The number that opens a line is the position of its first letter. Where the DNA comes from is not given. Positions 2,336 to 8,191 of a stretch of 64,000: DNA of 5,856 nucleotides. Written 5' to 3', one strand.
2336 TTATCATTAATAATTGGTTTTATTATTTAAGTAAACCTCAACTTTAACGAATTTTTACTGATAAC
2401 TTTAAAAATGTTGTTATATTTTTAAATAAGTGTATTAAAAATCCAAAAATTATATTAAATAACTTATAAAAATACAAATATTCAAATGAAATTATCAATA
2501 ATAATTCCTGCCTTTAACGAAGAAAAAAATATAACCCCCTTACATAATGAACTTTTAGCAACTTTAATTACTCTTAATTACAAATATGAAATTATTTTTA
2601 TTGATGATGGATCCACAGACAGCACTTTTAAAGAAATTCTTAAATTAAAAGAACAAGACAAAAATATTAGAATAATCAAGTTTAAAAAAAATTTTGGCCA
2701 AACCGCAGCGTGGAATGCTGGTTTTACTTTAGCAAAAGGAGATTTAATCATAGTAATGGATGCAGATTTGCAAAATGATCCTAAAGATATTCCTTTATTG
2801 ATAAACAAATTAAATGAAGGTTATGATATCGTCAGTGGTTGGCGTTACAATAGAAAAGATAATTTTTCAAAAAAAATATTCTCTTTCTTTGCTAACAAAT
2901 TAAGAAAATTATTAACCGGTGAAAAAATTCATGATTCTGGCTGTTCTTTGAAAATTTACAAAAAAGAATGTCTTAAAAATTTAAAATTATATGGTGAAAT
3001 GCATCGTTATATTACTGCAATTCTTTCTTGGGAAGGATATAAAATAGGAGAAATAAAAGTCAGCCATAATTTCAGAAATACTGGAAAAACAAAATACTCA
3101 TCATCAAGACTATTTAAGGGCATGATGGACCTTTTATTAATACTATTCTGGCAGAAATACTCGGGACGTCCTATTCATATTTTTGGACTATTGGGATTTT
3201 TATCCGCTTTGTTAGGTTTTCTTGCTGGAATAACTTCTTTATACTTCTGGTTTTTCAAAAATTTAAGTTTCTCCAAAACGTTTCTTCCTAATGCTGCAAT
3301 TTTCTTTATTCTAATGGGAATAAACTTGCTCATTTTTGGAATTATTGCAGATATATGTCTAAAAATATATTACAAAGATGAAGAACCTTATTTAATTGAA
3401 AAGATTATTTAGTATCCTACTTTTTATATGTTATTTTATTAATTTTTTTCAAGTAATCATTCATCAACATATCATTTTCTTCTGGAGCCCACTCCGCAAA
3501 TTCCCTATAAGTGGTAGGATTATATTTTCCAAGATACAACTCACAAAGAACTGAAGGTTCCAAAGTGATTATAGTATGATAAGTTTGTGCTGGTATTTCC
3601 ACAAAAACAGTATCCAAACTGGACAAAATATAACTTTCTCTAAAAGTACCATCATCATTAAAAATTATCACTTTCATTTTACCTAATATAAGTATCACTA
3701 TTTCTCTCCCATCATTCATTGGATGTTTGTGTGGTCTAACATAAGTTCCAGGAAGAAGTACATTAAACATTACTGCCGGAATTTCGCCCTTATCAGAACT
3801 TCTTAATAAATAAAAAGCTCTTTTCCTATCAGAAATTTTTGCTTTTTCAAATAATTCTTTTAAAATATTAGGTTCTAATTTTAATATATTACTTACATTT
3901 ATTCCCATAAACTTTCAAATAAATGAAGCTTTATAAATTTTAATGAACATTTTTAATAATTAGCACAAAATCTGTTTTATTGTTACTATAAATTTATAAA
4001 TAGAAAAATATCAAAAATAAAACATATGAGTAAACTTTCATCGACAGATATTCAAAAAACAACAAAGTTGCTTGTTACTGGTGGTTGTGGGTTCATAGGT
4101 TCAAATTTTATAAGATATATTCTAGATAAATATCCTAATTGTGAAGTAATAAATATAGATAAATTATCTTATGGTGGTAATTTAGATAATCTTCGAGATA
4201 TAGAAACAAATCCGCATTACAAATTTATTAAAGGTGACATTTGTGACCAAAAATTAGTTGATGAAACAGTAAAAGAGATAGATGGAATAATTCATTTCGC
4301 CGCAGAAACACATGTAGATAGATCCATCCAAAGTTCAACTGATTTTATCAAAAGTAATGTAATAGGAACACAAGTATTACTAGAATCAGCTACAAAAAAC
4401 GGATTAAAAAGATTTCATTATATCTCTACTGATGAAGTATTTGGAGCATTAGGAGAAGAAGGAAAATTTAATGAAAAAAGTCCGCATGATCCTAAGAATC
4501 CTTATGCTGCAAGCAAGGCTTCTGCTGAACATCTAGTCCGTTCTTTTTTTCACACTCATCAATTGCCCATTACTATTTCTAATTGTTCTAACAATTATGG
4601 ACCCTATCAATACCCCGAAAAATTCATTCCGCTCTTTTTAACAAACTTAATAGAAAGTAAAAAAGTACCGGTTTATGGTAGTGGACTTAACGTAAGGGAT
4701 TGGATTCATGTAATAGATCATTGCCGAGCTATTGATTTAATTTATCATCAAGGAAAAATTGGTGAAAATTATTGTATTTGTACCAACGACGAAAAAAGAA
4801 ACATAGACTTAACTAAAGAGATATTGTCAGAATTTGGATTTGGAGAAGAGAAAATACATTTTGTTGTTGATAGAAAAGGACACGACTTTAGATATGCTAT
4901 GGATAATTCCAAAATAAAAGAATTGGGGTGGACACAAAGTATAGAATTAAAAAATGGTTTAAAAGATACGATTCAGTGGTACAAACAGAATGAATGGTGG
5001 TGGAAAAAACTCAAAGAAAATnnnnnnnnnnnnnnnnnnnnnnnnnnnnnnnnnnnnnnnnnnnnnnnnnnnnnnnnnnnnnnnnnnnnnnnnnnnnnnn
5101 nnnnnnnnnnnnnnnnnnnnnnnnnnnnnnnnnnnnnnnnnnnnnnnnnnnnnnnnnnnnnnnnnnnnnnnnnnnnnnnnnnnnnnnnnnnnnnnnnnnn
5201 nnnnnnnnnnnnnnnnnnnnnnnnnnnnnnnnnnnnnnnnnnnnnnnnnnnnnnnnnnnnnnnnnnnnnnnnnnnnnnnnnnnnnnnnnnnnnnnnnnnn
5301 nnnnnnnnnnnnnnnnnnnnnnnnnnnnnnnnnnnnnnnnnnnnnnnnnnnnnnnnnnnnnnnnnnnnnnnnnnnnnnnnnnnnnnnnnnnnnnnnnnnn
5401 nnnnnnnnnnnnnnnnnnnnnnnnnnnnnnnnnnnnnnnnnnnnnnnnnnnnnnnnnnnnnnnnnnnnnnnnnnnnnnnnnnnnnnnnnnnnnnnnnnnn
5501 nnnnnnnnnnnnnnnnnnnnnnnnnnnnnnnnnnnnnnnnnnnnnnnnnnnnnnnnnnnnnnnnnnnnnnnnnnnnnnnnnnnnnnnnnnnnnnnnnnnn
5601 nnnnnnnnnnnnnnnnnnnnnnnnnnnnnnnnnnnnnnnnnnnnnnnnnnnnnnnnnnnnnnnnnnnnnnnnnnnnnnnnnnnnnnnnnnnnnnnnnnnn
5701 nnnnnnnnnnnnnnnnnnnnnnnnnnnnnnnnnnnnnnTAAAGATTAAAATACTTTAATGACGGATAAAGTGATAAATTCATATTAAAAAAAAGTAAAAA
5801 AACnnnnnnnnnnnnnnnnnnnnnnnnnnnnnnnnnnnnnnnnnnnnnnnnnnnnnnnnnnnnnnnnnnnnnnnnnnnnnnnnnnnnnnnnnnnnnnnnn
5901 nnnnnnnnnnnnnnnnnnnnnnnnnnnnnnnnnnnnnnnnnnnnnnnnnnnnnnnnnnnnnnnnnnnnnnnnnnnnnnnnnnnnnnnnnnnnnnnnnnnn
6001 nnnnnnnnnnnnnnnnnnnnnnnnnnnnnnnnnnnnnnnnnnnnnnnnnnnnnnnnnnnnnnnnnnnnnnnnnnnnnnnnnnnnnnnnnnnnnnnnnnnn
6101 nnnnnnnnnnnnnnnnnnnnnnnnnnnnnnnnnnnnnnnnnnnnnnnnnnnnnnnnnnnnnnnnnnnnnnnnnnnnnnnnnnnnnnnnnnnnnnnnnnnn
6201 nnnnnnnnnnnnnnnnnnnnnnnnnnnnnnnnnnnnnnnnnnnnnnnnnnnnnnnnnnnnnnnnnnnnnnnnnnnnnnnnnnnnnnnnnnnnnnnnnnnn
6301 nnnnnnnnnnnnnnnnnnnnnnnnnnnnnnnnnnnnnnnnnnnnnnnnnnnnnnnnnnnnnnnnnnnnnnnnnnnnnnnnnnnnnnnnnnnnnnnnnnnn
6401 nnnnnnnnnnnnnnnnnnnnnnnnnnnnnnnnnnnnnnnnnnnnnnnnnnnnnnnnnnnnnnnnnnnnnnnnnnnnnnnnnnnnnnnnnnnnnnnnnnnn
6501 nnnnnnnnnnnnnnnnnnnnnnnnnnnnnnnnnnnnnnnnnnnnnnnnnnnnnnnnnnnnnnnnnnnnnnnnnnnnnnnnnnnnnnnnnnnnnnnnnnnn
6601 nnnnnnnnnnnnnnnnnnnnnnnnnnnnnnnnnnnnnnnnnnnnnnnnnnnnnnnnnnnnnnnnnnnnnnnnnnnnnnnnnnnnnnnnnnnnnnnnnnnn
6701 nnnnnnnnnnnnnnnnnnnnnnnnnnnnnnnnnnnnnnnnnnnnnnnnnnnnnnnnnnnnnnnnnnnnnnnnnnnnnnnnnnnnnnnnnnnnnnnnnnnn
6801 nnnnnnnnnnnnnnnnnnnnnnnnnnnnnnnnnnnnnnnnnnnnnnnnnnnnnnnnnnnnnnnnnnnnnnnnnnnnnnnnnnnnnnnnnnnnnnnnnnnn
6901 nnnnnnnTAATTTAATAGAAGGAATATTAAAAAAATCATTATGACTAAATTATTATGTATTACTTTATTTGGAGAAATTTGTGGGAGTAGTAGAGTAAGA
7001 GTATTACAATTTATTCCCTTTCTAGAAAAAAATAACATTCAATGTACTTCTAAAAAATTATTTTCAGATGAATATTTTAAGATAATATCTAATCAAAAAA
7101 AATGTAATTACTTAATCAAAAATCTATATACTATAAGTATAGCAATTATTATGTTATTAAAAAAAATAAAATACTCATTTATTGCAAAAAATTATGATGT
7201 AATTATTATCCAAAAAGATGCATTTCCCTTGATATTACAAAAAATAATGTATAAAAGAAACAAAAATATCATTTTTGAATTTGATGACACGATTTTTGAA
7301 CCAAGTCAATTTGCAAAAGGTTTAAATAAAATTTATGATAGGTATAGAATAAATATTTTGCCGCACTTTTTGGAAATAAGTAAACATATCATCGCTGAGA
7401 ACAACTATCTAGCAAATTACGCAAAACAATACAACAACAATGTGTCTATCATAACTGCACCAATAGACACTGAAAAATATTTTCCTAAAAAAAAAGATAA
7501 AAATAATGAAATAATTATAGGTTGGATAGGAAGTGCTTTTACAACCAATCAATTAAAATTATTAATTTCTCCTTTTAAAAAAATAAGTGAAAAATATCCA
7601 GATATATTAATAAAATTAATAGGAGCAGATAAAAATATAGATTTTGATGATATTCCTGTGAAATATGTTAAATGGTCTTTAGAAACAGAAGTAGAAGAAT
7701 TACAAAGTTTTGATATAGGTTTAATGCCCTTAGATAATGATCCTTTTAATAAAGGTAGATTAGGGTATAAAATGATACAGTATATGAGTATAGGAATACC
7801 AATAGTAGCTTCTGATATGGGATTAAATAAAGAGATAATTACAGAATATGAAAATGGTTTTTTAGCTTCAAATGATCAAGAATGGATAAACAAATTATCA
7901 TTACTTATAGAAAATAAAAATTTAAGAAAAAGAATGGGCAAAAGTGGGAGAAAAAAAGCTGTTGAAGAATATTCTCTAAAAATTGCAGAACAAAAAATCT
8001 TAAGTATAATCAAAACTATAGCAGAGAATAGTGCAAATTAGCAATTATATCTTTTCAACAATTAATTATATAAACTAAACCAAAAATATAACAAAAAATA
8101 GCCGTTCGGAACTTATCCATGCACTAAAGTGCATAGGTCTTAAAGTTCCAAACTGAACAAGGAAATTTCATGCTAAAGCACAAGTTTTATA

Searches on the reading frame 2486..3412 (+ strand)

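Call 5: search_protein_families(library=ncbifam, proteins=[window:2486-3412:+], max_evalue=0.001)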
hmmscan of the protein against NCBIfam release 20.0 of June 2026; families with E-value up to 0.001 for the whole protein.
window:2486-3412:+ (308 aa): 23 families
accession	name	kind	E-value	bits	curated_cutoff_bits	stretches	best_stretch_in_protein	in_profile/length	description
NF047588.1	GlcsyltransPgfSStrep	equivalog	1.2e-50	172.4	500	1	1-304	1-302/308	glycosyltransferase PgfS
NF007986.1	PRK10714.1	equivalog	1e-49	169.3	529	1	2-296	7-298/316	undecaprenyl-phosphate 4-deoxy-4-formamido-L-arabinose transferase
TIGR04182.1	glyco_TIGR04182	equivalog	6.2e-22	78.3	325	1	3-294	2-285/293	S-layer glycoprotein N-glycosyltransferase AglJ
TIGR03937.1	PgaC_IcaA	equivalog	4.7e-19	68.6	422.3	1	2-111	46-152/407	poly-beta-1,6-N-acetyl-D-glucosamine synthase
NF007482.0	PRK10073.1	equivalog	4e-14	52.4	423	1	2-107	7-108/334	glycosyltransferase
NF041875.1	EPS_EpsD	equivalog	4.3e-14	52.6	370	1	3-100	1-95/325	exopolysaccharide biosynthesis glycosyltransferase EpsD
TIGR04283.1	glyco_like_mftF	equivalog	3.8e-12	46.3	182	1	3-211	1-196/221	TIGR04283 family arsenosugar biosynthesis glycosyltransferase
NF047683.1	TeichurnBiosyTuaG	equivalog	7.2e-12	45.5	400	1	3-98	8-100/252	teichuronic acid biosynthesis protein TuaG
TIGR03965.1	mycofact_glyco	equivalog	8.5e-11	41.4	280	1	3-108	76-178/467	mycofactocin biosynthesis glycosyltransferase MftF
NF058614.1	PPMAGASynPpgS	equivalog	2.4e-10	40.2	370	1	5-129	4-122/226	polyprenyl-phospho-N-acetylgalactosaminyl synthase PpgS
NF050050.1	ProtGlycPglI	equivalog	3.5e-10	39.7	500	1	2-133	3-132/306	GalNAc(5)-diNAcBac-PP-undecaprenol beta-1,3-glucosyltransferase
NF041391.1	DPhHxTase_Halo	equivalog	3.5e-09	35.9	375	1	9-195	3-184/213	dolichyl-phosphate hexose transferase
NF045692.1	OglycostaseCruG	equivalog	6.5e-09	35.2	600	1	2-117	42-161/386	2'-O-glycosyltransferase CruG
TIGR04242.1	nodulat_NodC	equivalog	6e-08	32.1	550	1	4-109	51-156/395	chitooligosaccharide synthase NodC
NF010496.0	PRK13915.1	equivalog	6e-08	32.1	262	1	2-107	32-140/307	glucosyl-3-phosphoglycerate synthase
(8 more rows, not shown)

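Call 6: search_protein_families(library=pfam, proteins=[window:2486-3412:+], max_evalue=0.001)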
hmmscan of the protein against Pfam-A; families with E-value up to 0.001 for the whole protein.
window:2486-3412:+ (308 aa): 3 families
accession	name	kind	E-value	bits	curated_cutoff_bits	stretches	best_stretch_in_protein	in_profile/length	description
PF00535.33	Glycos_transf_2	-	1.1e-37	130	23.3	1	4-165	1-166/168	Glycosyl transferase family 2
PF10111.15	Glyco_tranf_2_2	-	8.5e-10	39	27.3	1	4-94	1-91/276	Glycosyltransferase like family 2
PF13641.12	Glyco_tranf_2_3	-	5.7e-06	26.9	27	1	3-118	3-121/230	Glycosyltransferase like family 2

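Call 58: search_protein_families(library=pfam, proteins=[L056:97-699:+, L047:12294-12947:+, L056:714-1901:+], max_evalue=0.01)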
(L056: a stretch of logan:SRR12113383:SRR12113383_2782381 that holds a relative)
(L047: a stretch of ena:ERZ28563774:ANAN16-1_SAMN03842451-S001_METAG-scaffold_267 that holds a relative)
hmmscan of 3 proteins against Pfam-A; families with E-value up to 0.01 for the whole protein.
L056:97-699:+ (200 aa): 0 families

L047:12294-12947:+ (217 aa): 3 families
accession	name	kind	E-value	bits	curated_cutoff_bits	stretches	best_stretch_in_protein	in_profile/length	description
PF13671.12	AAA_33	-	3e-12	47.5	27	1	17-180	1-137/143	AAA domain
PF13207.12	AAA_17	-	3.7e-06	27.7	27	1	89-168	48-130/136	AAA domain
PF13238.12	AAA_18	-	0.00072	20.5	29.4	0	21-53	4-35/128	AAA domain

L056:714-1901:+ (395 aa): 7 families
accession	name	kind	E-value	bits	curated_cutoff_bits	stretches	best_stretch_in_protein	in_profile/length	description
PF00483.29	NTP_transferase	-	8.3e-23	81.7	21.2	1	7-222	2-233/245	Nucleotidyl transferase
PF13242.12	Hydrolase_like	-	2.7e-12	46.9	22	1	334-384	2-53/75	HAD-hyrolase-like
PF08645.17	PNK3P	-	3e-12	47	22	1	235-362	1-126/161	Polynucleotide kinase 3 phosphatase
PF13419.12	HAD_2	-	8.2e-11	42.8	23.8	1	257-379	75-178/178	Haloacid dehalogenase-like hydrolase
PF00702.32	Hydrolase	-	1.2e-10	42.5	26.4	1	238-373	74-191/191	haloacid dehalogenase-like hydrolase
PF12804.13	NTP_transf_3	-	1.6e-07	32.1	27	1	7-59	1-48/160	MobA-like NTP transferase domain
PF13344.12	Hydrolase_6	-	0.0014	19.1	27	1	237-296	1-48/101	Haloacid dehalogenase-like hydrolase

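Call 61: search_protein_families(library=ncbifam, proteins=[L056:97-699:+, L047:12294-12947:+, L056:714-1901:+], max_evalue=0.001)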
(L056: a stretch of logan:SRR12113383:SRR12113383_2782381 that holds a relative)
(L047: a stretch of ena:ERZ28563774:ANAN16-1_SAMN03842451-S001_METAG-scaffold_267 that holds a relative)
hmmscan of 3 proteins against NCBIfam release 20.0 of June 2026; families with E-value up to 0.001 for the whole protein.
L056:97-699:+ (200 aa): 0 families

L047:12294-12947:+ (217 aa): 0 families

L056:714-1901:+ (395 aa): 57 families (the best 25 are shown)
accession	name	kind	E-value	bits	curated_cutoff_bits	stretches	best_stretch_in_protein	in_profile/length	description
NF006506.0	PRK08942.1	equivalog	5.4e-50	169.4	178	1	233-385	2-153/182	D-glycero-beta-D-manno-heptose 1,7-bisphosphate 7-phosphatase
TIGR01656.1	Histidinol-ppas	subfamily_domain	6e-42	143.1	84.15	1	235-379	1-146/149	histidinol-phosphate phosphatase domain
NF050049.1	HBPPhtaseGmhB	domain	2.8e-39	134.6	250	1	233-383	2-148/171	D-glycero-alpha-D-manno-heptose-1,7-bisphosphate 7-phosphatase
NF052502.1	man1P_GTase_Rv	exception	1.6e-35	122.6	440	1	6-220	2-219/352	mannose-1-phosphate guanylyltransferase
TIGR00213.1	GmhB_yaeD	subfamily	4.5e-35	120.9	149.6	1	235-382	2-153/176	D-glycero-beta-D-manno-heptose 1,7-bisphosphate 7-phosphatase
NF049965.1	GlMnHpPGnyltfHddC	equivalog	2.4e-33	115.6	300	1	5-196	1-187/221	D-glycero-D-manno-heptose 1-phosphate guanosyltransferase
TIGR01662.1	HAD-SF-IIIA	subfamily_domain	1.7e-32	112.5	44.6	1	235-381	1-140/141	HAD-IIIA family hydrolase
NF045761.1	NAMPUrTaseMurU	equivalog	5e-32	111.6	250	1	6-225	2-221/226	N-acetylmuramate alpha-1-phosphate uridylyltransferase MurU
TIGR03992.1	Arch_glmU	subfamily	1e-29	103.6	292.1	1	6-192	2-183/393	bifunctional sugar-1-phosphate nucleotidylyltransferase/acetyltransferase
NF003937.0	PRK05446.1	equivalog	9.5e-29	100.5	443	1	233-385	2-154/355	bifunctional histidinol-phosphatase/imidazoleglycerol-phosphate dehydratase HisB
NF005264.0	PRK06769.1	equivalog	3.7e-28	98.5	217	1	233-381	3-138/175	HAD-IIIA family hydrolase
NF041313.1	UDPGP_AglF_Halo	equivalog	1.3e-27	96.7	400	1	6-184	2-181/234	UTP--glucose-1-phosphate uridylyltransferase AglF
TIGR02623.1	G1P_cyt_trans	equivalog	1.7e-25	89.9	300.25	2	6-69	2-65/255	glucose-1-phosphate cytidylyltransferase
TIGR01261.1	hisB_Nterm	equivalog_domain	7.7e-25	87.3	140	1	235-383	2-150/161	histidinol-phosphatase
TIGR01208.1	rmlA_long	equivalog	2.7e-20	72.6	320.25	1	7-191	2-188/353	glucose-1-phosphate thymidylyltransferase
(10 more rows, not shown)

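Call 80: search_protein_families(library=pfam, proteins=[L056:97-699:+], max_evalue=5)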
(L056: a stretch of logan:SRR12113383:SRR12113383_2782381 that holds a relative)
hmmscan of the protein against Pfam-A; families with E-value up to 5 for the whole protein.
L056:97-699:+ (200 aa): 1 family
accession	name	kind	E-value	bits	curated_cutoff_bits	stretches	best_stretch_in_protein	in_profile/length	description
PF24620.1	DUF7625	-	0.18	12.3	27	1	132-153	27-48/95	Domain of unknown function (DUF7625)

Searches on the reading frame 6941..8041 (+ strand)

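Call 5: search_protein_families(library=ncbifam, proteins=[window:6941-8041:+], max_evalue=0.001)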
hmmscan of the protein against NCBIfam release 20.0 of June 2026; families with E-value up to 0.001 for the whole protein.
window:6941-8041:+ (366 aa): 11 families
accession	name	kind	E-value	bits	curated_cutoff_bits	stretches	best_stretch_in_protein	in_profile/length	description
NF038229.1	Glyco4_Geo_Pelo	equivalog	4.2e-10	39.2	400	1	278-360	254-336/338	GPMC system family 4 glycosyltransferase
TIGR02149.1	glgA_Coryne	subfamily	2.2e-09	37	302.4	1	278-359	300-389/391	glycogen synthase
TIGR04063.1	stp3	hypoth_equivalog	5.5e-08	32.1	442.05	0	278-341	311-376/397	TIGR04063 family PEP-CTERM/XrtA system glycosyltransferase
TIGR03088.1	stp2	hypoth_equivalog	5.7e-08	32.2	409.05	1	279-352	290-365/374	TIGR03088 family PEP-CTERM/XrtA system glycosyltransferase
NF038298.1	EPS_HpsO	equivalog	2.4e-07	29.9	575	1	271-359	298-386/388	hormogonium polysaccharide biosynthesis glycosyltransferase HpsO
NF041876.1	EPS_EpsE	equivalog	4e-07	29.6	400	1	274-348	308-384/389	exopolysaccharide biosynthesis GT4 family glycosyltransferase EpsE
TIGR03999.1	thiol_BshA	equivalog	7.7e-07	28.3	273.7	1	249-348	264-361/375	N-acetyl-alpha-D-glucosaminyl L-malate synthase BshA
NF047676.1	TeichurnBiosyTuaH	equivalog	1.4e-06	27.5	550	1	183-330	207-359/384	teichuronic acid biosynthesis protein TuaH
TIGR02472.1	sucr_P_syn_N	equivalog_domain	2.2e-05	23.5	576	0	274-356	353-437/439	sucrose-phosphate synthase, putative, glycosyltransferase domain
NF038295.1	EPS_HpsP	equivalog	6.7e-05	22.1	550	1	275-359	301-386/388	hormogonium polysaccharide biosynthesis glycosyltransferase HpsP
TIGR03087.1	stp1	hypoth_equivalog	0.00076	18.7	316.65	0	277-353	314-390/397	TIGR03087 family PEP-CTERM/XrtA system glycosyltransferase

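Call 6: search_protein_families(library=pfam, proteins=[window:6941-8041:+], max_evalue=0.001)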
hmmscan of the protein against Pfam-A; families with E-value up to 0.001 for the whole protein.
window:6941-8041:+ (366 aa): 4 families
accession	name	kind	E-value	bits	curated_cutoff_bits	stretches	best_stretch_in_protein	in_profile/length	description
PF00534.26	Glycos_transf_1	-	5.1e-16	59.1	26.4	1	177-338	2-171/172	Glycosyl transferases group 1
PF13692.12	Glyco_trans_1_4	-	6.6e-12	46.3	27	1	192-325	3-142/142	Glycosyl transferases group 1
PF13524.12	Glyco_trans_1_2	-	6.3e-05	23.4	25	1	251-347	41-136/144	Glycosyl transferase-like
PF13439.12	Glyco_transf_4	-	0.00016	22.2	28.5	1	71-179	62-170/170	Glycosyltransferase Family 4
